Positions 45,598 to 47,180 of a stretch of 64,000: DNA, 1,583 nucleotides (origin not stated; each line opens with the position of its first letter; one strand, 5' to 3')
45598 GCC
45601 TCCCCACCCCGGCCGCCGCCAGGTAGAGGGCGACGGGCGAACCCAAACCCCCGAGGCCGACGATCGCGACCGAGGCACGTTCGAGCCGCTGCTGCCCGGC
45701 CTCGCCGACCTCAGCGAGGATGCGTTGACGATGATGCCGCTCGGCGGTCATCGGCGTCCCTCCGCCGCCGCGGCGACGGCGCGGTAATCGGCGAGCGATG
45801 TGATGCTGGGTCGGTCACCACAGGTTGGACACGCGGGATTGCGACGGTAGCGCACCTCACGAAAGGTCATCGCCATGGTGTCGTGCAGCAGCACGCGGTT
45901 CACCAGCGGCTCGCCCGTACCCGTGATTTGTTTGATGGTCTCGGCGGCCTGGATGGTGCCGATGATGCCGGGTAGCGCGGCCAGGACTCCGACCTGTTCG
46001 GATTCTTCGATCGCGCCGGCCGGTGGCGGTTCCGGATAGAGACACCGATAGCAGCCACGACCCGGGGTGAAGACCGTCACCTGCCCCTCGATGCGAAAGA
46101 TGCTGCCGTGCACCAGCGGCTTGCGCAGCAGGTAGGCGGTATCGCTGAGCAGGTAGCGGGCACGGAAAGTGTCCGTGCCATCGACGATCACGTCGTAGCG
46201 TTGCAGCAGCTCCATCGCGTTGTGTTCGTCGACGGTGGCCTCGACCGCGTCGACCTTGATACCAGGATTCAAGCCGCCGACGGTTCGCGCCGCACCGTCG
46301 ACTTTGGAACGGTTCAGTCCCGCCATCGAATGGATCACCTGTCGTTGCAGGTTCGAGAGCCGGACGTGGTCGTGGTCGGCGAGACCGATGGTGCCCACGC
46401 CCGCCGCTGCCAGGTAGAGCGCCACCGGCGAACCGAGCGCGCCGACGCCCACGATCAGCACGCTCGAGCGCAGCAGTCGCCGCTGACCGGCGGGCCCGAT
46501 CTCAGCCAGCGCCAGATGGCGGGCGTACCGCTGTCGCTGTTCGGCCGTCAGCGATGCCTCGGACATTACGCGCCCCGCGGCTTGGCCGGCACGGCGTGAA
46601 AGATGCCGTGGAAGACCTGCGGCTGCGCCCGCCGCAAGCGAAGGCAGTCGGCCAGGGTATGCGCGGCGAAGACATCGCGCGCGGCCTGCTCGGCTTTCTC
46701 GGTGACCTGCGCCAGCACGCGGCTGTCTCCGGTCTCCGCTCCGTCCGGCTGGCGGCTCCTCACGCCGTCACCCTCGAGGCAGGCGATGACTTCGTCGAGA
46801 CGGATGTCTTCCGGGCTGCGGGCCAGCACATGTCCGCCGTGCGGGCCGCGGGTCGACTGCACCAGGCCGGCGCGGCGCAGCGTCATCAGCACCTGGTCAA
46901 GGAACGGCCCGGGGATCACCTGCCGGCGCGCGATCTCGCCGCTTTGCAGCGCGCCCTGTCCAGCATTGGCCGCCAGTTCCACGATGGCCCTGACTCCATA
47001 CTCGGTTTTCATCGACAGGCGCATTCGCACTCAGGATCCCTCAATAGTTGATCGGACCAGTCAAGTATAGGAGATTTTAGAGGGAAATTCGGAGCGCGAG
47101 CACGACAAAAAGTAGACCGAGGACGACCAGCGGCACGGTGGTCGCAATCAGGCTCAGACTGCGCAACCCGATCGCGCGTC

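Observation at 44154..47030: Rrf2-regulated operon with two tandem MoeB/ThiF E1-like paralogs and MTAP but no visible sulfur-carrier (ThiS/MoaD/CysO) gene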

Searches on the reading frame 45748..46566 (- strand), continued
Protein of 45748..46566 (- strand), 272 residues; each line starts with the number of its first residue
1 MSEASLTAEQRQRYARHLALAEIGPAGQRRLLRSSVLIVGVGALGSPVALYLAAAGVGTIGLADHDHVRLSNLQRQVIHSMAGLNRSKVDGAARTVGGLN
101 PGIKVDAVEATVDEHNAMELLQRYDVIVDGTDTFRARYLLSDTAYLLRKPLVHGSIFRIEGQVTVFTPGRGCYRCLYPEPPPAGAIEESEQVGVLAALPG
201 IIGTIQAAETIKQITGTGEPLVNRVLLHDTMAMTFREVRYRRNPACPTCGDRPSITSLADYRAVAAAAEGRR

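Call 34: find_homologous_proteins(query=window:45748-46566:-, max_evalue=1e-20)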
Query window:45748-46566:- (272 aa): 7997 proteins with E <= 1e-20 among 8000 candidates; the best 120 are listed.
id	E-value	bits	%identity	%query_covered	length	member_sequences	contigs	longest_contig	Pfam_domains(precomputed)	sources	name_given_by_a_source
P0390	1.0e-159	548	92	100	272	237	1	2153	PF00899.28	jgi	jgi:sulfur-carrier protein adenylyltransferase/sulfurtransferase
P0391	6.5e-157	539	91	99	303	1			PF00899.28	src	-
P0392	1.1e-152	525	89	100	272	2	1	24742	PF00899.28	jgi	jgi:sulfur-carrier protein adenylyltransferase/sulfurtransferase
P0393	1.4e-152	524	88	100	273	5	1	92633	PF00899.28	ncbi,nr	ncbi:MAG TPA: molybdopterin-synthase adenylyltransferase MoeB [Candidatus Dormibacteraeota bacterium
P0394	2.8e-150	517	88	100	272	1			PF00899.28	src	-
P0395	2.2e-147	507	85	99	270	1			PF00899.28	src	-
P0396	5.5e-146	503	85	97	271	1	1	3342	PF00899.28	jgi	-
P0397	6.1e-146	503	85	99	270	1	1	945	PF00899.28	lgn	-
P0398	2.1e-145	501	84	99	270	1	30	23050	PF00899.28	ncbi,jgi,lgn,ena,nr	ncbi:MAG: molybdopterin-synthase adenylyltransferase MoeB [Chloroflexi bacterium]|jgi:adenylyltransf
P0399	2.9e-145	500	84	99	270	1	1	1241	PF00899.28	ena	-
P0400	3.5e-145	500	84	99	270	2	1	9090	PF00899.28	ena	-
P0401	4.7e-145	500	85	98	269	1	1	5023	PF00899.28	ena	-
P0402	5.0e-145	500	86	97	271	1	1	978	PF00899.28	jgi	jgi:adenylyltransferase/sulfurtransferase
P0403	5.0e-145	500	84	99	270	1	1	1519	PF00899.28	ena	-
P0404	5.4e-145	500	84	99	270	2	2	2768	PF00899.28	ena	-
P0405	6.1e-145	499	86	97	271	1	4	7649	PF00899.28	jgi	jgi:molybdopterin/thiamine biosynthesis adenylyltransferase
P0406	6.9e-145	499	86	97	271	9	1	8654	PF00899.28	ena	-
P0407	7.0e-145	499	84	99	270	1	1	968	PF00899.28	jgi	-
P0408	1.0e-144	499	84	99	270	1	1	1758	PF00899.28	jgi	-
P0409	1.2e-144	498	84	99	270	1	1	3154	PF00899.28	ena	-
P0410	1.2e-144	498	85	97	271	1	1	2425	PF00899.28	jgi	jgi:molybdopterin/thiamine biosynthesis adenylyltransferase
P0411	1.6e-144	498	84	99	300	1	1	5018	PF00899.28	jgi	jgi:adenylyltransferase/sulfurtransferase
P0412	1.6e-144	498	86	97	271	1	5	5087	PF00899.28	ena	-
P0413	2.5e-144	497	83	100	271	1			PF00899.28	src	-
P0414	3.3e-144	497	85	100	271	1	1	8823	PF00899.28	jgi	jgi:sulfur-carrier protein adenylyltransferase/sulfurtransferase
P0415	3.9e-144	497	85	97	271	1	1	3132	PF00899.28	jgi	jgi:sulfur-carrier protein adenylyltransferase/sulfurtransferase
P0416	4.5e-144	497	83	99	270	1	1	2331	PF00899.28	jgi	-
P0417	6.0e-144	496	84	98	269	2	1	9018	PF00899.28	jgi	jgi:molybdopterin/thiamine biosynthesis adenylyltransferase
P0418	6.5e-144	496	85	97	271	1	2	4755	PF00899.28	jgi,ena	-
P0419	8.0e-144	496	86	97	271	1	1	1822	PF00899.28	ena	-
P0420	8.1e-144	496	84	99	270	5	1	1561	PF00899.28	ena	-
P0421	8.3e-144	496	84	100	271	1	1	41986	PF00899.28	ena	-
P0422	8.8e-144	496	86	97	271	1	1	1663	PF00899.28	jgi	jgi:sulfur-carrier protein adenylyltransferase/sulfurtransferase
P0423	9.2e-144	496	85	97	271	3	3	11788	PF00899.28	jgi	jgi:adenylyltransferase/sulfurtransferase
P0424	9.7e-144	495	85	97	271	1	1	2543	PF00899.28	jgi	jgi:sulfur-carrier protein adenylyltransferase/sulfurtransferase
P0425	1.1e-143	495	86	97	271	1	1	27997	PF00899.28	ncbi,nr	ncbi:MAG: molybdopterin-synthase adenylyltransferase MoeB [Candidatus Dormibacteraeota bacterium]|nr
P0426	1.2e-143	495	85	97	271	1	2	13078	PF00899.28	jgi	jgi:sulfur-carrier protein adenylyltransferase/sulfurtransferase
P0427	1.3e-143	495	83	99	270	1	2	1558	PF00899.28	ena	-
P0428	1.5e-143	495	85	100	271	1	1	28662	PF00899.28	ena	-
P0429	1.7e-143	495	84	98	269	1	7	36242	PF00899.28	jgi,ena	jgi:adenylyltransferase/sulfurtransferase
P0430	2.4e-143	494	85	97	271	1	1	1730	PF00899.28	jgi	jgi:molybdopterin/thiamine biosynthesis adenylyltransferase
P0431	2.6e-143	494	84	97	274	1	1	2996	PF00899.28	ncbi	-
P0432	2.6e-143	494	84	98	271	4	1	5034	PF00899.28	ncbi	-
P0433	3.1e-143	494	83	98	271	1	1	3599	PF00899.28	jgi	jgi:adenylyltransferase/sulfurtransferase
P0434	3.4e-143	494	83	98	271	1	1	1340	PF00899.28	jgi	jgi:adenylyltransferase/sulfurtransferase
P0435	3.4e-143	494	84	97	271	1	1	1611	PF00899.28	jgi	jgi:molybdopterin/thiamine biosynthesis adenylyltransferase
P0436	3.7e-143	494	85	97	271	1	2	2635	PF00899.28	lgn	-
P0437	3.9e-143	493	85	97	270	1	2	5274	PF00899.28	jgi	jgi:adenylyltransferase/sulfurtransferase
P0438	4.8e-143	493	85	97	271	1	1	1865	PF00899.28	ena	-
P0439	5.3e-143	493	82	99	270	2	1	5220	PF00899.28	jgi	-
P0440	5.6e-143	493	84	97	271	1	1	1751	PF00899.28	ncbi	-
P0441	5.6e-143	493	85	97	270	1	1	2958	PF00899.28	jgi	jgi:adenylyltransferase/sulfurtransferase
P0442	5.6e-143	493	84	97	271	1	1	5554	PF00899.28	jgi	jgi:adenylyltransferase/sulfurtransferase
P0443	6.0e-143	493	82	99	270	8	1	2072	PF00899.28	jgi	-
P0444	7.2e-143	493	83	98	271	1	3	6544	PF00899.28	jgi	jgi:adenylyltransferase/sulfurtransferase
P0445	7.6e-143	493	85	97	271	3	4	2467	PF00899.28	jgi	jgi:adenylyltransferase/sulfurtransferase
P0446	7.8e-143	493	85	97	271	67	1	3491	PF00899.28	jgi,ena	-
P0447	1.0e-142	492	84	98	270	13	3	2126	PF00899.28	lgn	-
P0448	1.1e-142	492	83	100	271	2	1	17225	PF00899.28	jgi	jgi:sulfur-carrier protein adenylyltransferase/sulfurtransferase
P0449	1.1e-142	492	83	100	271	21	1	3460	PF00899.28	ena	-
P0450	1.2e-142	492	85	97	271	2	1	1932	PF00899.28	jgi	jgi:molybdopterin/thiamine biosynthesis adenylyltransferase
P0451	1.3e-142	492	84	97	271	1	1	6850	PF00899.28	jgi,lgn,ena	jgi:molybdopterin/thiamine biosynthesis adenylyltransferase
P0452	1.4e-142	492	84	98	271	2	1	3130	PF00899.28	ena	-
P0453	1.4e-142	492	85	97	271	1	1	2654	PF00899.28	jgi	jgi:sulfur-carrier protein adenylyltransferase/sulfurtransferase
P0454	1.5e-142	492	85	97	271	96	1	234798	PF00899.28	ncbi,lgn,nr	ncbi:MAG TPA: molybdopterin-synthase adenylyltransferase MoeB [Candidatus Dormibacteraeota bacterium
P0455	1.5e-142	492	85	97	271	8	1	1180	PF00899.28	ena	-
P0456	1.6e-142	491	83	98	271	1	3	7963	PF00899.28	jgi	jgi:adenylyltransferase/sulfurtransferase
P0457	1.6e-142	491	83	98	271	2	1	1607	PF00899.28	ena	-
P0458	1.7e-142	491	84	98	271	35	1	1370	PF00899.28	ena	-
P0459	2.3e-142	491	84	97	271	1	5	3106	PF00899.28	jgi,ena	-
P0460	2.9e-142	491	83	97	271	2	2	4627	PF00899.28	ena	-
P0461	2.9e-142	491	84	98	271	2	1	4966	PF00899.28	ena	-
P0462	3.0e-142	491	83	98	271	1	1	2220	PF00899.28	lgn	-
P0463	3.9e-142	490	82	100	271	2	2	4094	PF00899.28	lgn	-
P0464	7.1e-142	489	84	97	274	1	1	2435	PF00899.28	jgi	-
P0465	7.9e-142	489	84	98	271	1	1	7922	PF00899.28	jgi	jgi:adenylyltransferase/sulfurtransferase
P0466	1.2e-141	489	84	97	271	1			PF00899.28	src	-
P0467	1.2e-141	489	84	97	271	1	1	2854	PF00899.28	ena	-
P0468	1.5e-141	488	84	97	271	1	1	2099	PF00899.28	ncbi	-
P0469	1.8e-141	488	84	98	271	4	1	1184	PF00899.28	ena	-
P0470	1.9e-141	488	84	98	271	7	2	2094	PF00899.28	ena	-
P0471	2.0e-141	488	83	98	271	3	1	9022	PF00899.28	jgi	jgi:adenylyltransferase/sulfurtransferase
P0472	2.0e-141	488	83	97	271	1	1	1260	PF00899.28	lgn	-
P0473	2.2e-141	488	84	97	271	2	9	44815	PF00899.28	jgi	jgi:adenylyltransferase/sulfurtransferase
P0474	3.2e-141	487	83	100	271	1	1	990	PF00899.28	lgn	-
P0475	5.0e-141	487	82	100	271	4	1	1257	PF00899.28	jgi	jgi:sulfur-carrier protein adenylyltransferase/sulfurtransferase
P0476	5.3e-141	486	83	100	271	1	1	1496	PF00899.28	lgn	-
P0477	8.0e-141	486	82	100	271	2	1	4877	PF00899.28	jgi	jgi:sulfur-carrier protein adenylyltransferase/sulfurtransferase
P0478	1.0e-140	486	84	97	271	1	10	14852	PF00899.28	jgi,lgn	jgi:adenylyltransferase/sulfurtransferase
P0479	3.3e-140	484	83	97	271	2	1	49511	PF00899.28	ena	-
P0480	3.7e-140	484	83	97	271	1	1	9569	PF00899.28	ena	-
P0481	7.2e-140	483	83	98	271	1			PF00899.28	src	-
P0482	8.0e-140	483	83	100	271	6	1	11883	PF00899.28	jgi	-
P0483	1.5e-139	482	83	95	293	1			PF00899.28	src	-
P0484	5.4e-139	480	80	99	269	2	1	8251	PF00899.28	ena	-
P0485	6.2e-139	480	84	94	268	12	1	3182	PF00899.28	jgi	jgi:molybdopterin/thiamine biosynthesis adenylyltransferase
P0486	1.2e-138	479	83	96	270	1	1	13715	PF00899.28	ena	-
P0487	3.6e-138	477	80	100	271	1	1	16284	PF00899.28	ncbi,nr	ncbi:MAG TPA: molybdopterin-synthase adenylyltransferase MoeB [Candidatus Dormibacteraeota bacterium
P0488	4.0e-138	477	84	96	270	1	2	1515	PF00899.28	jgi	jgi:sulfur-carrier protein adenylyltransferase/sulfurtransferase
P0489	4.9e-138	477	81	97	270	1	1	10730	PF00899.28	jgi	jgi:sulfur-carrier protein adenylyltransferase/sulfurtransferase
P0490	5.2e-138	477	84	94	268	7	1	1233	PF00899.28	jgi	jgi:sulfur-carrier protein adenylyltransferase/sulfurtransferase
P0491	1.1e-137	476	82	100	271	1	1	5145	PF00899.28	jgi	-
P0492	5.2e-137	473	83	96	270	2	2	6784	PF00899.28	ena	-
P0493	5.8e-137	473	83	96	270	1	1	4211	PF00899.28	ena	-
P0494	5.9e-137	473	80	98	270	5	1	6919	PF00899.28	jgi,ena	jgi:adenylyltransferase/sulfurtransferase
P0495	6.6e-137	473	81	99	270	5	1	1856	PF00899.28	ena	-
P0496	6.8e-137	473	82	98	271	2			PF00899.28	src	-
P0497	1.3e-136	472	83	96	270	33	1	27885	PF00899.28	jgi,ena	-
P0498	3.1e-136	471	79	100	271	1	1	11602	PF00899.28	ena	-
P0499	3.7e-136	471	79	98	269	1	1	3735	PF00899.28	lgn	-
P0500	3.9e-136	471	86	91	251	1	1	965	PF00899.28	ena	-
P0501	4.0e-136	471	81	98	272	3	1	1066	PF00899.28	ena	-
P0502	5.2e-136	470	80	99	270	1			PF00899.28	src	-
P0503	6.0e-136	470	83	94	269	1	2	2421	PF00899.28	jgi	jgi:sulfur-carrier protein adenylyltransferase/sulfurtransferase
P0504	6.7e-136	470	83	94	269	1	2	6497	PF00899.28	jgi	jgi:sulfur-carrier protein adenylyltransferase/sulfurtransferase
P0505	1.2e-135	469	80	96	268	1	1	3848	PF00899.28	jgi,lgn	jgi:adenylyltransferase/sulfurtransferase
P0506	1.6e-135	469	80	96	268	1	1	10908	PF00899.28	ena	-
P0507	1.6e-135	469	81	96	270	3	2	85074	PF00899.28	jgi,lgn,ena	-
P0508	1.9e-135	468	82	94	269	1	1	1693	PF00899.28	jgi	jgi:molybdopterin/thiamine biosynthesis adenylyltransferase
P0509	2.2e-135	468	82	96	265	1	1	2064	PF00899.28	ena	-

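Call 50: search_protein_families(library=pfam, proteins=[L043:8327-9268:+, L043:9290-9700:+, L043:9710-9997:+, L043:9998-11152:+, L043:11224-11823:+, L043:11720-12739:-, L043:12726-14069:-], max_evalue=0.001)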
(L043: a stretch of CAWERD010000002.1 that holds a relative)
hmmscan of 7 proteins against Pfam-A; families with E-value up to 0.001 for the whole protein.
L043:8327-9268:+ (313 aa): 1 family
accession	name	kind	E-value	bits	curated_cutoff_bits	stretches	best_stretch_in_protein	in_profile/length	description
PF00291.31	PALP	-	1.9e-69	234.7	35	1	18-298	2-295/295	Pyridoxal-phosphate dependent enzyme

L043:9290-9700:+ (136 aa): 1 family
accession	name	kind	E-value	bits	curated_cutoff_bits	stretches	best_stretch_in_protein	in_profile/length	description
PF14464.11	Prok-JAB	-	2.3e-18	66.6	25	1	12-93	5-84/114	Prokaryotic homologs of the JAB domain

L043:9710-9997:+ (95 aa): 2 families
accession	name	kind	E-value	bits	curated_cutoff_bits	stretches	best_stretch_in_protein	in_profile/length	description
PF02597.26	ThiS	-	2.7e-16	60.3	22.5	1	5-91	1-76/76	ThiS family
PF09138.17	Urm1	-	0.00019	22.2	21.8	1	24-91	29-96/96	Urm1 (Ubiquitin related modifier)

L043:9998-11152:+ (384 aa): 2 families
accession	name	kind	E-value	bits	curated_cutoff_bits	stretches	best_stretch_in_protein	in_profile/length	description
PF00899.27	ThiF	-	1.1e-84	283.7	28.1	1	11-246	1-238/238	ThiF family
PF00581.25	Rhodanese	-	1.2e-22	80.7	22.2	1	285-375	2-101/102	Rhodanese-like domain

L043:11224-11823:+ (199 aa): 1 family
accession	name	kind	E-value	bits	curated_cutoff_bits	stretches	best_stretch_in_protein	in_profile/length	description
PF02082.26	Rrf2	-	4.6e-29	101.7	30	1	4-102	1-98/132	Iron-dependent Transcriptional regulator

L043:11720-12739:- (339 aa): 0 families

L043:12726-14069:- (447 aa): 1 family
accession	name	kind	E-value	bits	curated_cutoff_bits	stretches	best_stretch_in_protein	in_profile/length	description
PF07690.21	MFS_1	-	1.1e-27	97.4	33.4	2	63-287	2-225/347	Major Facilitator Superfamily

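Call 51: search_protein_families(library=pfam, proteins=[L052:7571-8827:+, L052:9032-9970:+, L052:9998-10816:+, L052:10680-12062:+, L052:12075-12359:+, L052:12614-13417:+, L052:13442-13873:+, L052:13870-14565:+, L052:14571-15920:+], max_evalue=0.001)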
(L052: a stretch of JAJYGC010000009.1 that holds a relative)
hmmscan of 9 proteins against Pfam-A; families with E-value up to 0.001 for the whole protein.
L052:7571-8827:+ (418 aa): 3 families
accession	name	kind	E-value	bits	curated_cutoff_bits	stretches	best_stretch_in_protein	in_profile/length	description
PF05221.23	AdoHcyase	-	5.8e-62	209.9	25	2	3-135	2-138/299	S-adenosyl-L-homocysteine hydrolase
PF00670.27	AdoHcyase_NAD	-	4.2e-53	180.2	27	1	185-345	1-161/162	S-adenosyl-L-homocysteine hydrolase, NAD binding domain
PF02826.25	2-Hacid_dh_C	-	1.2e-07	31.8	25.1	1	202-294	31-127/178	D-isomer specific 2-hydroxyacid dehydrogenase, NAD binding domain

L052:9032-9970:+ (312 aa): 1 family
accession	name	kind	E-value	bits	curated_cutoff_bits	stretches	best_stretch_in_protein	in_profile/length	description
PF00291.31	PALP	-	7.4e-80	268.9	35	1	13-298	2-295/295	Pyridoxal-phosphate dependent enzyme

L052:9998-10816:+ (272 aa): 1 family
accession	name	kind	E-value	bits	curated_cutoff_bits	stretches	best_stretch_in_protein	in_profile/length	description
PF00899.27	ThiF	-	1.5e-81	273.5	28.1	1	13-248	1-238/238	ThiF family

L052:10680-12062:+ (460 aa): 2 families
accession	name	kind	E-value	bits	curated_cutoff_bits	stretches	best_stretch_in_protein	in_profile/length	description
PF00291.31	PALP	-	2.9e-68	230.8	35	1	123-427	3-295/295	Pyridoxal-phosphate dependent enzyme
PF05810.19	NinF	-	1.5e-06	28.4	27.5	1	58-82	1-25/25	NinF protein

L052:12075-12359:+ (94 aa): 1 family
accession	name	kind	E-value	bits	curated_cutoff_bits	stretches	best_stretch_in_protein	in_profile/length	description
PF02597.26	ThiS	-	1.6e-17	64.2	22.5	1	6-92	1-76/76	ThiS family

L052:12614-13417:+ (267 aa): 1 family
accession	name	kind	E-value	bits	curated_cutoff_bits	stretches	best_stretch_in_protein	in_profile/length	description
PF00899.27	ThiF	-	8e-87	290.8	28.1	1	11-246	1-237/238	ThiF family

L052:13442-13873:+ (143 aa): 1 family
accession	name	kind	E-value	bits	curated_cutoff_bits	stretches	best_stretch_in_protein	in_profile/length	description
PF14464.11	Prok-JAB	-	2.2e-25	89.2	25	1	11-122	1-110/114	Prokaryotic homologs of the JAB domain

L052:13870-14565:+ (231 aa): 2 families
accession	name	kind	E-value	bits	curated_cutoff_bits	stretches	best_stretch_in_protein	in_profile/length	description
PF00072.30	Response_reg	-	5.6e-30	104.2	30.2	1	5-117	1-111/111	Response regulator receiver domain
PF00486.34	Trans_reg_C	-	6.3e-26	90.7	26.2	1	155-225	4-77/77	Transcriptional regulatory protein, C terminal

L052:14571-15920:+ (449 aa): 4 families
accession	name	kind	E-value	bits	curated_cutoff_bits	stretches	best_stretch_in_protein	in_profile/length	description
PF02518.31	HATPase_c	-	5e-31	107.8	26.4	1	332-442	2-110/111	Histidine kinase-, DNA gyrase B-, and HSP90-like ATPase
PF00512.31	HisKA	-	1.3e-20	73.6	26.9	1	219-285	2-66/66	His Kinase A (phospho-acceptor) domain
PF13188.13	PAS_8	-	7.5e-06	26.1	21.8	1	104-152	2-48/65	PAS domain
PF00989.32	PAS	-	6e-05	23.5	22.6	1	104-139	2-37/113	PAS fold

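Call 60: search_protein_families(library=padloc, proteins=[window:45748-46566:-], max_evalue=0.001)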
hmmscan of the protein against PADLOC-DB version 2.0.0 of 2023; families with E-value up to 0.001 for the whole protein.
window:45748-46566:- (272 aa): 33 families (the best 25 are shown)
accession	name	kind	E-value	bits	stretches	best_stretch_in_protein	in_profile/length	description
PDLC00847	E1-E2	-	2.5e-19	67.1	1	30-161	283-413/523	E1-E2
PDLC00856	E1-E2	-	9.2e-18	62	1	33-153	322-444/573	E1-E2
PDLC00844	E1-E2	-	1.2e-17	61.7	1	28-158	271-402/489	E1-E2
PDLC00837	E1-E2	-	1.9e-17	61.3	1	27-180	319-483/593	E1-E2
PDLC00855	E1-E2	-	2e-17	61.5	1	27-157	296-432/579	E1-E2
PDLC00848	E1-E2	-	3.3e-17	60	1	28-131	369-473/607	E1-E2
PDLC00836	E1-E2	-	8.6e-17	58.9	1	28-145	336-455/602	E1-E2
PDLC00829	E1-E2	-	1.1e-16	59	1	29-175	167-318/426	E1-E2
PDLC00843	E1-E2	-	4.7e-14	49.8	1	28-128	313-412/575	E1-E2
PDLC00828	E1-E2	-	1.1e-13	49.3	1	30-176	172-323/431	E1-E2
PDLC00839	E1-E2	-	2.9e-13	46.9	1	29-133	366-471/602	E1-E2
PDLC00845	E1-E2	-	4e-12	43.4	1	22-177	292-450/571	E1-E2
PDLC00832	E1-E2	-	6.8e-12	42.4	1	30-131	335-437/588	E1-E2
PDLC00840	E1-E2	-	9.2e-12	42.7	1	30-141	210-323/458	E1-E2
PDLC00830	E1-E2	-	3.4e-11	40.1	1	28-177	305-458/551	E1-E2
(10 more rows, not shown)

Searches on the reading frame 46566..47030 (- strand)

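Call 3: search_protein_families(library=pfam, proteins=[window:46566-47030:-], max_evalue=0.01)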
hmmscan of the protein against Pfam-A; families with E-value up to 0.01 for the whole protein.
window:46566-47030:- (154 aa): 2 families
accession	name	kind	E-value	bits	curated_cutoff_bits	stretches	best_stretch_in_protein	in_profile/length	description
PF02082.26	Rrf2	-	1.8e-30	106.2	30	1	5-129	1-129/132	Iron-dependent Transcriptional regulator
PF03444.21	HrcA_DNA-bdg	-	0.0027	17.8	21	1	14-68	11-64/79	Winged helix-turn-helix transcription repressor, HrcA DNA-binding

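Call 4: search_protein_families(library=ncbifam, proteins=[window:46566-47030:-], max_evalue=0.01)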
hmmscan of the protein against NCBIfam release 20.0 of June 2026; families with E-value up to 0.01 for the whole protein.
window:46566-47030:- (154 aa): 8 families
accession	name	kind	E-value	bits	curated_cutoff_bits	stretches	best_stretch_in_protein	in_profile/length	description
TIGR00738.1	rrf2_super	superfamily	5.3e-32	110.5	73.3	1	3-129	1-130/132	Rrf2 family transcriptional regulator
NF047409.1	Cys_reg_CymR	equivalog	6.4e-21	74.9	195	1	3-135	1-129/139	cysteine metabolism transcriptional regulator CymR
TIGR02010.1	IscR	equivalog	3.3e-18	65.8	207.55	1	3-87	1-85/135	Fe-S cluster assembly transcriptional regulator IscR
NF008110.0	PRK10857.1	equivalog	1.6e-15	57.2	275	1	3-103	1-103/164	Fe-S cluster assembly transcriptional regulator IscR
TIGR02944.1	suf_reg_Xantho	equivalog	2.7e-13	50.4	110.65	1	3-88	2-86/130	SUF system Fe-S cluster assembly regulator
NF008886.0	PRK11920.1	equivalog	7e-13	48.5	193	1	3-134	1-135/153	iron-responsive transcriptional regulator RirA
NF008240.0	PRK11014.1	equivalog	1e-07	32.1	182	1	3-130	1-128/141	nitric oxide-sensing transcriptional repressor NsrR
NF052438.1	TransRegRv0880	equivalog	0.0065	16.3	220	0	16-67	37-88/143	Rv0880 family HTH-type transcriptional regulator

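Call 60: search_protein_families(library=padloc, proteins=[window:46566-47030:-], max_evalue=0.001)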
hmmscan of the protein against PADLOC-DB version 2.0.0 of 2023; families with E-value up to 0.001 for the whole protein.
window:46566-47030:- (154 aa): 0 families
